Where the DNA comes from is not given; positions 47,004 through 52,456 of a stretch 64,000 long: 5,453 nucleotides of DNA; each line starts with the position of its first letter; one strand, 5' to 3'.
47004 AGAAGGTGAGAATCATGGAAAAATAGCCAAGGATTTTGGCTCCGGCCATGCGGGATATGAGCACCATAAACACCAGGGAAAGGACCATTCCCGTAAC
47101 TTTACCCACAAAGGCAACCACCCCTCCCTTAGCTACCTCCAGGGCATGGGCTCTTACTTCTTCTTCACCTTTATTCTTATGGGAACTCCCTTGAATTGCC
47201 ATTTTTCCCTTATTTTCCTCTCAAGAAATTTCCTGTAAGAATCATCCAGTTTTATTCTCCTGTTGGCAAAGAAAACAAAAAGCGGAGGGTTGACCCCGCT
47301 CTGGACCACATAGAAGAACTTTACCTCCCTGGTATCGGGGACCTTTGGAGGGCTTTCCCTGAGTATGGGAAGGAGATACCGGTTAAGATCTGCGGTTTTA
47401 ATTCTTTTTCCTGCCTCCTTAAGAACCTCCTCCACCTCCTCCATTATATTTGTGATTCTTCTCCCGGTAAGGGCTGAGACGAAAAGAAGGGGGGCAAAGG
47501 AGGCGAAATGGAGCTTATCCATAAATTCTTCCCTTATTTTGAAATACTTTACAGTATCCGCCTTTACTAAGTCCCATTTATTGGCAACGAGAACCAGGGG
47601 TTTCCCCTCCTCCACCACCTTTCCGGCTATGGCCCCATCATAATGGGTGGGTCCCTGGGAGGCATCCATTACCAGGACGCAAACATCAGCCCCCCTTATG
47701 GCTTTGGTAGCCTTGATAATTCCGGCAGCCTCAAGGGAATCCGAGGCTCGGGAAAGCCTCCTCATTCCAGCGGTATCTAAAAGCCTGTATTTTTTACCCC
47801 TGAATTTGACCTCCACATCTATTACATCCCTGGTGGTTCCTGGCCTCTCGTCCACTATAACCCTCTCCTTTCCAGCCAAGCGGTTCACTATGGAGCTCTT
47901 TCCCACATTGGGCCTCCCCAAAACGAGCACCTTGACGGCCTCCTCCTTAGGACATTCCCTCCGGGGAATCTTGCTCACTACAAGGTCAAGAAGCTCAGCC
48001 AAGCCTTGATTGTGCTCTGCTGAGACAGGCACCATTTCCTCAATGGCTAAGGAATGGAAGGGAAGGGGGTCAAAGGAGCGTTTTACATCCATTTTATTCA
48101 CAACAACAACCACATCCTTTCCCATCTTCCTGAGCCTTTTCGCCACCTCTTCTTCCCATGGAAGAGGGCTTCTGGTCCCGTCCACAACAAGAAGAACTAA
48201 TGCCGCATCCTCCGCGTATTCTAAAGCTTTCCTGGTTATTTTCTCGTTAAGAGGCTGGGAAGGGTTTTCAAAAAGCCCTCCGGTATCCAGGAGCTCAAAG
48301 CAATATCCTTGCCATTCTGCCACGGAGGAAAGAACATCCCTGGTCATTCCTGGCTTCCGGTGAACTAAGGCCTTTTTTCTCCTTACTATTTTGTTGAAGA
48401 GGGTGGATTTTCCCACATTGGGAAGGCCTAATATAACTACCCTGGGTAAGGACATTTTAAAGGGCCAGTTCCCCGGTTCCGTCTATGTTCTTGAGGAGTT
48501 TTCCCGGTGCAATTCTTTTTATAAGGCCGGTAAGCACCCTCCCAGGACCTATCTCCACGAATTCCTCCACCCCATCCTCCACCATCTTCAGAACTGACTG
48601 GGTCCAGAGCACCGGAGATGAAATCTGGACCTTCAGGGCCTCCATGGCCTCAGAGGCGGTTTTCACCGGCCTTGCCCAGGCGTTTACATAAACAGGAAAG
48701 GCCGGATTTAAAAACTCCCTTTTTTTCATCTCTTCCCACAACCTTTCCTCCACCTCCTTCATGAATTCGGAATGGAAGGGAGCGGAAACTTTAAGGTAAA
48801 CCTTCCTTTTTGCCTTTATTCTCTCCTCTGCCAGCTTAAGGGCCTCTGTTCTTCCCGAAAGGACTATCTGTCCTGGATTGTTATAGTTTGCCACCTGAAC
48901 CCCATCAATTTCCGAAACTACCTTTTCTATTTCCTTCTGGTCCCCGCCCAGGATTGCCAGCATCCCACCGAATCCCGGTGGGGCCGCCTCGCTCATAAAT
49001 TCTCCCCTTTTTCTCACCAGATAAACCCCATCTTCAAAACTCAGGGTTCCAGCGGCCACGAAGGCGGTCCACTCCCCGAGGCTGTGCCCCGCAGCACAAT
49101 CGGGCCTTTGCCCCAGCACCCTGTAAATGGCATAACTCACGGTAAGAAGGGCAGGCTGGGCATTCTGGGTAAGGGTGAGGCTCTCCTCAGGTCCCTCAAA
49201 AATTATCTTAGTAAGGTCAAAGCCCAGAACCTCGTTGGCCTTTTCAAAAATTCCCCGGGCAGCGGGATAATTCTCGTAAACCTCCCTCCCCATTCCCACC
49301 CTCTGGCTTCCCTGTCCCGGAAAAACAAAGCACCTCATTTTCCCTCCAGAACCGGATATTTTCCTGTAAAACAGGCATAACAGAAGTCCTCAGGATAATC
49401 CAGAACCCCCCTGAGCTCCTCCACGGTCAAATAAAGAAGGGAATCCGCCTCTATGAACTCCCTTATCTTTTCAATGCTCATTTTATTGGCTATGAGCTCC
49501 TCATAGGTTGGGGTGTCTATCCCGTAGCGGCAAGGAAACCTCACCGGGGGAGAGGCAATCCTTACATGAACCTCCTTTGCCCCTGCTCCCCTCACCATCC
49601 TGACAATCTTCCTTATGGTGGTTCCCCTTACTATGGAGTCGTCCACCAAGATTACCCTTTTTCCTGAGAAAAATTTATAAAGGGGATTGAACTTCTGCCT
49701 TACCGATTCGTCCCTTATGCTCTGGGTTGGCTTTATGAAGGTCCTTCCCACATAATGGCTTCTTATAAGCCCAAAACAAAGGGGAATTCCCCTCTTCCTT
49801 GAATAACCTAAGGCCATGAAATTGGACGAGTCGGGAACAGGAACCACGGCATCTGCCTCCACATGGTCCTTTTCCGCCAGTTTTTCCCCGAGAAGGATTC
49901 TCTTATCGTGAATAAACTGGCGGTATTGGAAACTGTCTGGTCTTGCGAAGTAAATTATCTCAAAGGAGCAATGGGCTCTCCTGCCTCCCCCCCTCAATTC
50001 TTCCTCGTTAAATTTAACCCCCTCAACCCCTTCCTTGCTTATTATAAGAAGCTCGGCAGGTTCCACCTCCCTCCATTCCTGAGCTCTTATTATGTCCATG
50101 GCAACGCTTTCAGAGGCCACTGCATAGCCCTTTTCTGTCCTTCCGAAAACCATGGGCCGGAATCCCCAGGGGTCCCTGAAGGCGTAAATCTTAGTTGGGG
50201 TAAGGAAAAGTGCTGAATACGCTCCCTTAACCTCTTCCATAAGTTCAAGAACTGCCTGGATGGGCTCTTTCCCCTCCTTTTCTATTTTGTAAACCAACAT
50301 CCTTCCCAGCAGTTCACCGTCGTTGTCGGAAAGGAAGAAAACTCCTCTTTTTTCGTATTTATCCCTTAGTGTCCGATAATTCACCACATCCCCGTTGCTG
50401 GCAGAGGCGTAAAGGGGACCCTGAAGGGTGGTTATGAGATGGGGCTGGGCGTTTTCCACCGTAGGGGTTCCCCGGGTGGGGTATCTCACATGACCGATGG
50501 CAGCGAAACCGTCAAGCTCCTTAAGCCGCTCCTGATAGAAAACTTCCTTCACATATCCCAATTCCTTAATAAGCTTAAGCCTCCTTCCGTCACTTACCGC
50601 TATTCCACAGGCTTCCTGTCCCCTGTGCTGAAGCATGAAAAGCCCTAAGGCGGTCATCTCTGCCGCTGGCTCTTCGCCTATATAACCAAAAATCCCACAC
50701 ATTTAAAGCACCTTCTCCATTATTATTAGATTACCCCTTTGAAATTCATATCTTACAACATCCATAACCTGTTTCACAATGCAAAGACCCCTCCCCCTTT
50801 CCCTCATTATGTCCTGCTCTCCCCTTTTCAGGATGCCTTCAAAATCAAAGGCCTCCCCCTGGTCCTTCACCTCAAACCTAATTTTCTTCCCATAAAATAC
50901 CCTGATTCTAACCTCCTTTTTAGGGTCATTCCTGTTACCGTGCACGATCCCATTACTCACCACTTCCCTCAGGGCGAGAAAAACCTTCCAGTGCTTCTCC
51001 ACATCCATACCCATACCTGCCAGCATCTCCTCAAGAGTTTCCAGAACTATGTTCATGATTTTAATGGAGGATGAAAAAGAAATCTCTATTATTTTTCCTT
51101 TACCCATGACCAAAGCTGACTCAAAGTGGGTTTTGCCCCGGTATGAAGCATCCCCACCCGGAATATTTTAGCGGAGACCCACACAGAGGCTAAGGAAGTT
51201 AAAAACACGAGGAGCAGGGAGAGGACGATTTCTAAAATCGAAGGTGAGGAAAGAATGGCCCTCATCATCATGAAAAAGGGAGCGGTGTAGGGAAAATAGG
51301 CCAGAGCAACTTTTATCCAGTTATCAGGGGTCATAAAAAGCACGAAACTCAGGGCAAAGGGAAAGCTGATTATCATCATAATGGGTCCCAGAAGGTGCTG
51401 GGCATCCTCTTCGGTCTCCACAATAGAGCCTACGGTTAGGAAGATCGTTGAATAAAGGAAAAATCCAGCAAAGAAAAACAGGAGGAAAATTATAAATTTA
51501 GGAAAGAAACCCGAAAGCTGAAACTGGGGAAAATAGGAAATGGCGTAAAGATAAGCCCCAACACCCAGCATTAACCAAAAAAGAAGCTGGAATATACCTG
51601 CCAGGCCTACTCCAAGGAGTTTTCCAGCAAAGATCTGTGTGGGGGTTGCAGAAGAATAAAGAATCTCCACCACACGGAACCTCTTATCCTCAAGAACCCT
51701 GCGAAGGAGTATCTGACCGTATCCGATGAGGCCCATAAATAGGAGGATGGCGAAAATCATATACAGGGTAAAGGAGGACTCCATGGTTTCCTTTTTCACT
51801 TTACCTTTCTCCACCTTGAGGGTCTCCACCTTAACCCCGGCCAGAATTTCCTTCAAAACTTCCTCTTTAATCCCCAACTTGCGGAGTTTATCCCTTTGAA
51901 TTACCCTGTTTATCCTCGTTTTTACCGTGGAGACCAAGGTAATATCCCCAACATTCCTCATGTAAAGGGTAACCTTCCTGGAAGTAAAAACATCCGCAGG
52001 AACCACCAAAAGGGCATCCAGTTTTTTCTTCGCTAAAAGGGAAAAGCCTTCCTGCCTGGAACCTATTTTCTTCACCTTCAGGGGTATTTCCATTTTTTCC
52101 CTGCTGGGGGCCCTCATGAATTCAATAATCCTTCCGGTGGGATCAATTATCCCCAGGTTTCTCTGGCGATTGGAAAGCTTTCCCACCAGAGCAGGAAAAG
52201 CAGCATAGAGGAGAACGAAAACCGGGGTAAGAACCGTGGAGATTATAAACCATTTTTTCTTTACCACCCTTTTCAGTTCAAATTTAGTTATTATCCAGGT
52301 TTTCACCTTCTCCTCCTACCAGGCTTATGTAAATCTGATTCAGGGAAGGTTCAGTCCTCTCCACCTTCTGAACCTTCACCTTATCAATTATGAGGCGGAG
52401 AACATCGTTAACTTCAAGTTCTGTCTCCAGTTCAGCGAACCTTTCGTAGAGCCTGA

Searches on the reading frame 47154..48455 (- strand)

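Call 67: search_protein_families(library=pfam, proteins=[window:47154-48455:-], max_evalue=0.00001)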
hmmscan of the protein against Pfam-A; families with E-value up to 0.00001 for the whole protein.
window:47154-48455:- (433 aa): 11 families
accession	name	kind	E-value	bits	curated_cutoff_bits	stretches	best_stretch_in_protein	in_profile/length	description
PF01926.29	MMR_HSR1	-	1.8e-52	176.6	21.9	2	175-293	1-113/113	50S ribosome-binding GTPase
PF02421.24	FeoB_N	-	3.8e-29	101.7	27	2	5-157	2-154/156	Ferrous iron transport protein B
PF14714.11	KH_dom-like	-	1.7e-24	86.4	27.3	1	351-431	1-81/81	KH-domain-like of EngA bacterial GTPase enzymes, C-terminal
PF00009.33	GTP_EFTU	-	1.3e-23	84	26.5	2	206-346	54-187/188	Elongation factor Tu GTP binding domain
PF04548.22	AIG1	-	2e-12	47.4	27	1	5-111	2-110/212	AIG1 family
PF08477.19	Roc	-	1.2e-10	42.1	27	0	175-295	1-119/119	Ras of Complex, Roc, domain of DAPkinase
PF00071.28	Ras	-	1.3e-10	41.5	21.6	1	175-342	1-157/162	Ras family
PF00350.29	Dynamin_N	-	7.5e-09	36.3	27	0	176-214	1-38/168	Dynamin family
PF00025.27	Arf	-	1.3e-08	35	22.3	0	5-128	16-131/174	ADP-ribosylation factor family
PF03193.22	RsgA_GTPase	-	7.8e-07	29.5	30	0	114-202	55-135/174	RsgA GTPase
PF13238.12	AAA_18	-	3.3e-06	28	29.4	0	6-97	1-83/128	AAA domain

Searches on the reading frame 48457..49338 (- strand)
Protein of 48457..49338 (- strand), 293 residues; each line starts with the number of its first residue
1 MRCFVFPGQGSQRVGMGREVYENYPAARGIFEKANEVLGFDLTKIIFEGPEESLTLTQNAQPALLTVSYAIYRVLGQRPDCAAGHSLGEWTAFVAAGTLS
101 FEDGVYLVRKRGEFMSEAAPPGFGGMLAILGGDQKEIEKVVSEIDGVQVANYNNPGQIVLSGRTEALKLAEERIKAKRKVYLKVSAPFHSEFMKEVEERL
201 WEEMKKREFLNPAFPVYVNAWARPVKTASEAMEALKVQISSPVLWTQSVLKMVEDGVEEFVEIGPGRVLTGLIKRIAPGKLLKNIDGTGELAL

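Call 67: search_protein_families(library=pfam, proteins=[window:48457-49338:-], max_evalue=0.00001)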
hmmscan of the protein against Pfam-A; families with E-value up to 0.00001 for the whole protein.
window:48457-49338:- (293 aa): 1 family
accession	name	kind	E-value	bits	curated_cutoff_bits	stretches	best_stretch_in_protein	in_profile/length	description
PF00698.26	Acyl_transf_1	-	2.3e-43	149.3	32.7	1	4-272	2-274/319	Acyl transferase domain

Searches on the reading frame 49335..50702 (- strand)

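Call 67: search_protein_families(library=pfam, proteins=[window:49335-50702:-], max_evalue=0.00001)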
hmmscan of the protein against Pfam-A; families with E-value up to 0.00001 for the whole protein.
window:49335-50702:- (455 aa): 3 families
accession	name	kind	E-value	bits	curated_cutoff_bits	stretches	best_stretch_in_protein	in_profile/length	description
PF13522.11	GATase_6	-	7.6e-12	45.8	27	1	67-198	12-130/130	Glutamine amidotransferase domain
PF13537.11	GATase_7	-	2.5e-11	44.1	25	1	96-202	22-121/123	Glutamine amidotransferase domain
PF00156.33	Pribosyltran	-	1.7e-08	34.4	26.3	1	279-380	26-120/158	Phosphoribosyl transferase domain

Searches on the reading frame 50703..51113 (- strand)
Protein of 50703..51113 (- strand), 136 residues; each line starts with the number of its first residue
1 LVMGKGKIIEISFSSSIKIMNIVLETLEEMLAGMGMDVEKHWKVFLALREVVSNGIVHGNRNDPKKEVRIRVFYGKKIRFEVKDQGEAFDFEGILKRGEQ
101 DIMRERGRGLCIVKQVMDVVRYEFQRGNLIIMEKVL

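Call 67: search_protein_families(library=pfam, proteins=[window:50703-51113:-], max_evalue=0.00001)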
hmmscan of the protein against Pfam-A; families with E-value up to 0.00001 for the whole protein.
window:50703-51113:- (136 aa): 2 families
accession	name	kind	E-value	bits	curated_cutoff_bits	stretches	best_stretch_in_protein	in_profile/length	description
PF13581.12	HATPase_c_2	-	3.1e-19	69.7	27.4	1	22-134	10-127/127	Histidine kinase-like ATPase domain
PF02518.31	HATPase_c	-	4.6e-06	27.5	26.4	1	45-118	7-85/111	Histidine kinase-, DNA gyrase B-, and HSP90-like ATPase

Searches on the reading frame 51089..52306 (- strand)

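Call 67: search_protein_families(library=pfam, proteins=[window:51089-52306:-], max_evalue=0.00001)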
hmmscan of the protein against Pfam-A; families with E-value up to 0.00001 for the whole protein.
window:51089-52306:- (405 aa): 2 families
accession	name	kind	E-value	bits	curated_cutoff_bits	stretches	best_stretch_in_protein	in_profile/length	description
PF12698.13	ABC2_membrane_3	-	3.5e-43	148.5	31.6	1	18-379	1-346/347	ABC-2 family transporter protein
PF12679.13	ABC2_membrane_2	-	6.5e-06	26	27.2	0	4-370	1-272/283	ABC-2 family transporter protein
